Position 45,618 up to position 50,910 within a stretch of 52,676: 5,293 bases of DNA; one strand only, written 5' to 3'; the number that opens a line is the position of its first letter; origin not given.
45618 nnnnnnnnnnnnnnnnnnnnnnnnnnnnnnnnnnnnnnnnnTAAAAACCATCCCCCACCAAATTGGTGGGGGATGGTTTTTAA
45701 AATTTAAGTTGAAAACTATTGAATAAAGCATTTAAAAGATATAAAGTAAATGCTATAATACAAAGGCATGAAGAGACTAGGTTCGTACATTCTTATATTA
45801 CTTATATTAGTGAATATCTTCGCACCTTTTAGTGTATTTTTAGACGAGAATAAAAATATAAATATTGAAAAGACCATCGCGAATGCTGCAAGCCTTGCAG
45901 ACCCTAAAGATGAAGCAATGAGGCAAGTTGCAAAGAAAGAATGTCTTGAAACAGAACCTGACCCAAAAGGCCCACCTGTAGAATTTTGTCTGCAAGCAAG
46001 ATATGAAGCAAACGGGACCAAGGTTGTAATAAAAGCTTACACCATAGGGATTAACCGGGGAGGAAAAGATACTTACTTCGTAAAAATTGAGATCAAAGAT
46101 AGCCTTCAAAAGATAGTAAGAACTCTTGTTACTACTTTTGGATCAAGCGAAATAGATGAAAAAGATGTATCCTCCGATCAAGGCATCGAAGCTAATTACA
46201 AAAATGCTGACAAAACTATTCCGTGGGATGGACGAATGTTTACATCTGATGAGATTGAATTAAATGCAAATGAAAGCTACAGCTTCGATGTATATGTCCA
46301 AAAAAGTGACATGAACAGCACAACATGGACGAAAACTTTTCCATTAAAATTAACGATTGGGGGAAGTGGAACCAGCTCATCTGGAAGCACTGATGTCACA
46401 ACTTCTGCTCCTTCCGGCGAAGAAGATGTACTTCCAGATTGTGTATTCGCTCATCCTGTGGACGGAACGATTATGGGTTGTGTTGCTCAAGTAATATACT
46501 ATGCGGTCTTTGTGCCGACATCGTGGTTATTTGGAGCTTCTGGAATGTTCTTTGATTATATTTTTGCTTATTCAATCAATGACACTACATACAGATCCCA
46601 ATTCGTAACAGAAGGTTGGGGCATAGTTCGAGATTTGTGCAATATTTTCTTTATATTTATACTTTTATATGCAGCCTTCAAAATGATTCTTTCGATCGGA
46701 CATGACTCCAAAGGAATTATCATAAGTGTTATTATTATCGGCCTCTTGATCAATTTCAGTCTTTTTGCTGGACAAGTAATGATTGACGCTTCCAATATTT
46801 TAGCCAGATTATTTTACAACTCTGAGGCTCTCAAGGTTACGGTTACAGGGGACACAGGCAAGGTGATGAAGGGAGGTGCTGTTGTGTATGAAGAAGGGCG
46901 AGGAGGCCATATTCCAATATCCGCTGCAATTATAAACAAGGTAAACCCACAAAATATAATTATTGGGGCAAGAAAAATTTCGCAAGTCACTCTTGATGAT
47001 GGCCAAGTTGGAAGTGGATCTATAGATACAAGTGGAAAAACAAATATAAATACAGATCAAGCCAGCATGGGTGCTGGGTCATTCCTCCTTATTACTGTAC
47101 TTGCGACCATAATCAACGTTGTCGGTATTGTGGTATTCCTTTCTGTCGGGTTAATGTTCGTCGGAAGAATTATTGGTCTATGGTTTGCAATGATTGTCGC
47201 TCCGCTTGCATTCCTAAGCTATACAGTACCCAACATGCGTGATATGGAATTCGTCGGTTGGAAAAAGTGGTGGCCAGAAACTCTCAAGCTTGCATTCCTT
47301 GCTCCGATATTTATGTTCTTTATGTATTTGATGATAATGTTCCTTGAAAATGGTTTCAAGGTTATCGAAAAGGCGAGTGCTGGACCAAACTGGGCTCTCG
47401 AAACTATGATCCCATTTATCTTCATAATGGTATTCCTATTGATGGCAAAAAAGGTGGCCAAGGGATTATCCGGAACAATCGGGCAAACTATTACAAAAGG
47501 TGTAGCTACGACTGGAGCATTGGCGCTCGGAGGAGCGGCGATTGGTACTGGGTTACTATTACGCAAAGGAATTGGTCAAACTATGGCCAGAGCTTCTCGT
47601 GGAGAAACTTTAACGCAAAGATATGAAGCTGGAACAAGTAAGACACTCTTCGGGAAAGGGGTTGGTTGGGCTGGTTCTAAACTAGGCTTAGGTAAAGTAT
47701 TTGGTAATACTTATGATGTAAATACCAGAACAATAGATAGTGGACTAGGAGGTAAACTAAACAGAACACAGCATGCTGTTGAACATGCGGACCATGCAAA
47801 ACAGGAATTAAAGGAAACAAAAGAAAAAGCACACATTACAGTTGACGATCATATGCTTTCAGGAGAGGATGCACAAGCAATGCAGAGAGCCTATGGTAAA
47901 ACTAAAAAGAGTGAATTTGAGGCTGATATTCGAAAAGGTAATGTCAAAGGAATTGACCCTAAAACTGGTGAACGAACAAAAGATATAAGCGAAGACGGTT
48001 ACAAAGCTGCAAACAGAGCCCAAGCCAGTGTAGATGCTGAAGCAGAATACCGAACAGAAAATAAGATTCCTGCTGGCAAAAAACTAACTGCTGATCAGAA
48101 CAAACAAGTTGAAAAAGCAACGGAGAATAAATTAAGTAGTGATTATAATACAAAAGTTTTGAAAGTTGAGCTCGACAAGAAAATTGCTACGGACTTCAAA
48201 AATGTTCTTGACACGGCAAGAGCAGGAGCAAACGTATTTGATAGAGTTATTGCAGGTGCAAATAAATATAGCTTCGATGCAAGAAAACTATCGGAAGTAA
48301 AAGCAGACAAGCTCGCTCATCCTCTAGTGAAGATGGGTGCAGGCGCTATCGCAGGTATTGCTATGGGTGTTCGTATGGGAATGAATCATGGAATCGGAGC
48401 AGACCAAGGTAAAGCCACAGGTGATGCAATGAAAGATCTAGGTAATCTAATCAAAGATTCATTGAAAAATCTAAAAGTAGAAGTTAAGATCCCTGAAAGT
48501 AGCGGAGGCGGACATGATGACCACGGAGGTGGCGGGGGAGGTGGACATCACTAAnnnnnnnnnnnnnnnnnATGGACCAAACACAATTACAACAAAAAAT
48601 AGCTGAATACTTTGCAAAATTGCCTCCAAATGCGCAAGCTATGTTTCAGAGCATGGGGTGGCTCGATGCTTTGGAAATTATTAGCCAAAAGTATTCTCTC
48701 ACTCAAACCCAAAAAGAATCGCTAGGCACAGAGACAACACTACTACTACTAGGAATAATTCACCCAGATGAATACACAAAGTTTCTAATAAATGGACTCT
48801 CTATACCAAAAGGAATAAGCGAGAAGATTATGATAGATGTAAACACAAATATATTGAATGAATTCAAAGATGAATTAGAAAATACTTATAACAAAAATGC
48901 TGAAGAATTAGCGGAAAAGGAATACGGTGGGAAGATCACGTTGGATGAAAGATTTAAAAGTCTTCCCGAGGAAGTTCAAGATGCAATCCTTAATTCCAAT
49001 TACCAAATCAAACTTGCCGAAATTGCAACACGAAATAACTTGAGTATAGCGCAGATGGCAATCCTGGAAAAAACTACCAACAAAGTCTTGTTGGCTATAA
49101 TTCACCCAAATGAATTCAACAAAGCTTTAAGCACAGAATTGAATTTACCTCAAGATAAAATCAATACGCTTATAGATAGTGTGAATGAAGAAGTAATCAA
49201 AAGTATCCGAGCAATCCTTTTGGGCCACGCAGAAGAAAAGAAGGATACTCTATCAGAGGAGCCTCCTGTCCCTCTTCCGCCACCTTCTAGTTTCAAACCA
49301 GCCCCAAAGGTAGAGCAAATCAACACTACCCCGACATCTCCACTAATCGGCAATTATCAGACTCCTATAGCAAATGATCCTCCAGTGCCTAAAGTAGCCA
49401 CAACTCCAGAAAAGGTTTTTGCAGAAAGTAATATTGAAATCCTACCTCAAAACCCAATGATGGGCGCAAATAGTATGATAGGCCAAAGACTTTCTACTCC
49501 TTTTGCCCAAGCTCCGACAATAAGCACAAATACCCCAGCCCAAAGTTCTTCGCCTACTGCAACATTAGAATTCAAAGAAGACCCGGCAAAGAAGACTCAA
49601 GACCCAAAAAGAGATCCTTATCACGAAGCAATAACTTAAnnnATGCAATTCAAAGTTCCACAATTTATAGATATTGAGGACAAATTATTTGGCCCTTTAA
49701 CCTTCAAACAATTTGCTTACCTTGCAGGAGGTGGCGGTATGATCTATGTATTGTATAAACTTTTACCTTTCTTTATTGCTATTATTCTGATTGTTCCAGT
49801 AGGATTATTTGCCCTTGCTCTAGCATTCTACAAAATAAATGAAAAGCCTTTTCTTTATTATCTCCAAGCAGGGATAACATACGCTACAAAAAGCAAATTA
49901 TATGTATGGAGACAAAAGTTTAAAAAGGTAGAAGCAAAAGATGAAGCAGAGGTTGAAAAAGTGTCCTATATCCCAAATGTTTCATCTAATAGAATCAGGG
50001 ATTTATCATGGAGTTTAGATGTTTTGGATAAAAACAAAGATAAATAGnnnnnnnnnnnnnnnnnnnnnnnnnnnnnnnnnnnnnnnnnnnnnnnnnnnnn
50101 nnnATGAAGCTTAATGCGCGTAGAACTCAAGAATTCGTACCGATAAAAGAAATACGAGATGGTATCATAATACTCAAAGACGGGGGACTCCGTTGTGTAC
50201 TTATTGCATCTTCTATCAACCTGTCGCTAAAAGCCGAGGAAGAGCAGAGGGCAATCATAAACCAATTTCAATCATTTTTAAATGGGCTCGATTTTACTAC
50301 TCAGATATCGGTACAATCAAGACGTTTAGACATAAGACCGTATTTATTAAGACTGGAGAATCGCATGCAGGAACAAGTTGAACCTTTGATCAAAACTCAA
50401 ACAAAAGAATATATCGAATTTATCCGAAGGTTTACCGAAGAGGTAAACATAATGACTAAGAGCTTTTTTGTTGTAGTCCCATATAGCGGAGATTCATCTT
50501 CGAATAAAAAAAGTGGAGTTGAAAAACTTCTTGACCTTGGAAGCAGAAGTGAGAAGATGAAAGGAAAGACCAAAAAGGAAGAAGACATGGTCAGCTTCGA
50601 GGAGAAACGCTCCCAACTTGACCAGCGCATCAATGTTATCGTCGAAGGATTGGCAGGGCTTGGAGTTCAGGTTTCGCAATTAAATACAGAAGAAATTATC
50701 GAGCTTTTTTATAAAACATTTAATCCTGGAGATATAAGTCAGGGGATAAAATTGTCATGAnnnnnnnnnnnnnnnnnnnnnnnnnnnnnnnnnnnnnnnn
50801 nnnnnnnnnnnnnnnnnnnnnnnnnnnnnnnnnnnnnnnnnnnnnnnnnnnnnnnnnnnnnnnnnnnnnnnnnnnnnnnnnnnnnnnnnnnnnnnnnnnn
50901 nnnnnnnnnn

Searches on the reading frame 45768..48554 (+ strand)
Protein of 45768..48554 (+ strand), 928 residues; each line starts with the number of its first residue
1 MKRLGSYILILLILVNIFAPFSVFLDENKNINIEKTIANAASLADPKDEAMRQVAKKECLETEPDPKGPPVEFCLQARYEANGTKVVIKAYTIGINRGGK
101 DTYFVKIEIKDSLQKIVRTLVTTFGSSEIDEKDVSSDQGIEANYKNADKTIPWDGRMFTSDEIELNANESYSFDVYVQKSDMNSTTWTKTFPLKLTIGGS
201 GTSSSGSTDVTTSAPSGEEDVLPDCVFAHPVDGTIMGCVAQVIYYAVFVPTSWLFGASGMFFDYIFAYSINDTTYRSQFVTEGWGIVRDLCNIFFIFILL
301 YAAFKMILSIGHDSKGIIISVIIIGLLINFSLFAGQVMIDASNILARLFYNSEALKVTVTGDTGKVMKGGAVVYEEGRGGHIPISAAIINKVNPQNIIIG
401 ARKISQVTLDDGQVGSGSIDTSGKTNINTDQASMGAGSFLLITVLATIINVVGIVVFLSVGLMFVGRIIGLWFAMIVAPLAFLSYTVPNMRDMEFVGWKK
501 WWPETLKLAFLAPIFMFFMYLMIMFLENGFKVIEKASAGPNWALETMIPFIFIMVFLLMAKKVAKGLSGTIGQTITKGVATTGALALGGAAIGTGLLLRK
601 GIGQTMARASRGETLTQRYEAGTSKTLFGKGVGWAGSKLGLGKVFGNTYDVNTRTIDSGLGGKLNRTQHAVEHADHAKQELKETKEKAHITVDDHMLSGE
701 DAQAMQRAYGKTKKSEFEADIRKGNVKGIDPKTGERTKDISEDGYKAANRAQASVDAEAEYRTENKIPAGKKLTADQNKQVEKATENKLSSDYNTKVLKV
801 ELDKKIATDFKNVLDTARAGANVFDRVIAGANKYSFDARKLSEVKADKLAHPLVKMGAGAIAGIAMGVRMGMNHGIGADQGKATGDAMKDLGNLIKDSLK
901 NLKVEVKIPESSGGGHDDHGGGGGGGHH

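Call 7: search_protein_families(library=pfam, proteins=[window:45768-48554:+], max_evalue=0.1)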
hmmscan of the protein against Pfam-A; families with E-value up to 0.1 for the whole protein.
window:45768-48554:+ (928 aa): 0 families

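Call 9: search_protein_families(library=ncbifam, proteins=[window:45768-48554:+], max_evalue=1)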
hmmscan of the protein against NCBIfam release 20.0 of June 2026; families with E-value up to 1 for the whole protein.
window:45768-48554:+ (928 aa): 0 families

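Call 88: search_protein_families(library=phrogs, proteins=[window:45768-48554:+], max_evalue=0.01)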
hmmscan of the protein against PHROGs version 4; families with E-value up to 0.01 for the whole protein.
window:45768-48554:+ (928 aa): 0 families

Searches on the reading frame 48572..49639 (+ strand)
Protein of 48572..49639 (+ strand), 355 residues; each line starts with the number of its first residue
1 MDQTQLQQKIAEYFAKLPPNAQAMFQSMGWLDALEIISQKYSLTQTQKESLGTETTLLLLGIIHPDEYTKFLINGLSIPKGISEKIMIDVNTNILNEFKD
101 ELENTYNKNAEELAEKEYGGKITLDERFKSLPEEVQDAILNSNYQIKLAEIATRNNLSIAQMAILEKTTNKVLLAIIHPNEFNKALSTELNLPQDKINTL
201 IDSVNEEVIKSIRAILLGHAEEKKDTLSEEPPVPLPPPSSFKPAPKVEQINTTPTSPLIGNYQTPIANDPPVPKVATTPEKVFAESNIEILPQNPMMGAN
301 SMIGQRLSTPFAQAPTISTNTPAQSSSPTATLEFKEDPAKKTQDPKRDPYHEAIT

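Call 7: search_protein_families(library=pfam, proteins=[window:48572-49639:+], max_evalue=0.1)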
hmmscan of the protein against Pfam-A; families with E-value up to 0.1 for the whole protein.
window:48572-49639:+ (355 aa): 4 families
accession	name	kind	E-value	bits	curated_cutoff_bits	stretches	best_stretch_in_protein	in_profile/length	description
PF04855.17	SNF5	-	0.0072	16.5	21.8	1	62-216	34-180/225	SNF5 / SMARCB1 / INI1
PF17755.6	UvrA_DNA-bind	-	0.014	16.1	23.2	1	101-145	24-65/110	UvrA DNA-binding domain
PF09675.16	Chlamy_scaf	-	0.038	14.5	25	0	2-27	67-92/134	Chlamydia-phage Chp2 scaffold (Chlamy_scaf)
PF16754.10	Pesticin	-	0.097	13.1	25.8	0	81-146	84-136/156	Bacterial toxin homologue of phage lysozyme, C-term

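Call 9: search_protein_families(library=ncbifam, proteins=[window:48572-49639:+], max_evalue=1)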
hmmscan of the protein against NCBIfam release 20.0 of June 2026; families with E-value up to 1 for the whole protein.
window:48572-49639:+ (355 aa): 3 families
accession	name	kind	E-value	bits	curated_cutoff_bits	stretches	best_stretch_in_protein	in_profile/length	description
TIGR02985.1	Sig70_bacteroi1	subfamily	0.012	15.8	126.4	1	90-160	77-145/162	RNA polymerase sigma-70 factor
NF041032.1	NurA_Pyro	equivalog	0.023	13.5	650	1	89-199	151-264/450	DNA double-strand break repair nuclease NurA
NF011416.0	PRK14843.1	equivalog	0.11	11.3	429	1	272-320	102-147/347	dihydrolipoamide acetyltransferase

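Call 88: search_protein_families(library=phrogs, proteins=[window:48572-49639:+], max_evalue=0.01)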
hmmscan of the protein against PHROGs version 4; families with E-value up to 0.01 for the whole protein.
window:48572-49639:+ (355 aa): 1 family
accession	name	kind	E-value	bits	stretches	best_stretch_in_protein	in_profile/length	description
phrog_306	-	head and packaging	0.0015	20.2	0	2-39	65-102/115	minor head protein Ace-like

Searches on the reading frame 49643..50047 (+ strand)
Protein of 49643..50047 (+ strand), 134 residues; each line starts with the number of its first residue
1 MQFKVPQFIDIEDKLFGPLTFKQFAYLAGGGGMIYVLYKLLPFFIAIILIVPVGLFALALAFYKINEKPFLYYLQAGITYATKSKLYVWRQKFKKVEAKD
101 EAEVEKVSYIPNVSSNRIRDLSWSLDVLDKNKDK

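Call 7: search_protein_families(library=pfam, proteins=[window:49643-50047:+], max_evalue=0.1)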
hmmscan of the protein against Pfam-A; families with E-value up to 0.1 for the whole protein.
window:49643-50047:+ (134 aa): 2 families
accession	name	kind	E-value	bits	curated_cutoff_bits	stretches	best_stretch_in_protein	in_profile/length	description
PF12666.12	PrgI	-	3.1e-09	37.7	27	1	5-83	2-85/91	PrgI family protein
PF12648.12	TcpE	-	1e-05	26.4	29.9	1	15-86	20-93/100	TcpE family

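Call 9: search_protein_families(library=ncbifam, proteins=[window:49643-50047:+], max_evalue=1)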
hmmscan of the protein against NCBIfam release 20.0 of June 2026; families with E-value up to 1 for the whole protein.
window:49643-50047:+ (134 aa): 2 families
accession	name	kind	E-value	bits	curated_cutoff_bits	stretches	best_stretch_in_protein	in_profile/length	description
NF041635.1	STM3941_fam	subfamily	0.04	13.8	40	1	39-102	31-93/157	STM3941 family protein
NF042935.1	SCO6880_fam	subfamily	0.099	11.5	60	1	15-84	13-81/477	SCO6880 family protein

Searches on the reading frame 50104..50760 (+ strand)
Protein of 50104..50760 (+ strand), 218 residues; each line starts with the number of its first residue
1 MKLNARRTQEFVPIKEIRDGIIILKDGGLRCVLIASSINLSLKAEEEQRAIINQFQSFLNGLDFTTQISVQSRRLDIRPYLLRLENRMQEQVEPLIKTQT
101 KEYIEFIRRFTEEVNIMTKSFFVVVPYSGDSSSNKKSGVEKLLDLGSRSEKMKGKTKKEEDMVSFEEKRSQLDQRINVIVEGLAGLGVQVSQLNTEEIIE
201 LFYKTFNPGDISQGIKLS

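Call 7: search_protein_families(library=pfam, proteins=[window:50104-50760:+], max_evalue=0.1)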
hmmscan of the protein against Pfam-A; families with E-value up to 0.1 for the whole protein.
window:50104-50760:+ (218 aa): 2 families
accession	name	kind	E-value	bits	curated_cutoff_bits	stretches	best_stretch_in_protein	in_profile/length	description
PF03197.19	FRD2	-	0.0022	19.1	29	1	162-207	55-95/96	Bacteriophage FRD2 protein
PF11130.14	TraC_F_IV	-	0.082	12.3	28.1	0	168-209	133-173/375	TraC protein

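Call 9: search_protein_families(library=ncbifam, proteins=[window:50104-50760:+], max_evalue=1)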
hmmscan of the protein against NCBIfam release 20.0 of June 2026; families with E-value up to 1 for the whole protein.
window:50104-50760:+ (218 aa): 4 families
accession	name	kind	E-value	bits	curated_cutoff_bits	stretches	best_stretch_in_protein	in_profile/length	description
NF045975.1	VirB4_plasma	equivalog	1.9e-10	39.1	590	2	5-130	101-237/894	Mbov_0397 family ICE element conjugal transfer ATPase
NF041427.1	TrsD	subfamily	2.5e-09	37.2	200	1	9-125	16-142/201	TrsD/TraD family conjugative transfer protein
NF045971.1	conju_CD1110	equivalog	1.4e-06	26.9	325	1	9-134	2-128/752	VirB4-like conjugal transfer ATPase, CD1110 family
NF010466.0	PRK13891.1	subfamily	0.062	11.1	1322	1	17-184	53-211/852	conjugal transfer protein TrbE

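Call 92: find_encoding_contigs(protein=window:50104-50760:+, flank=10000, max_places=3)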
Protein window:50104-50760:+ (218 aa): no gene with exactly this product is on record in the collection.
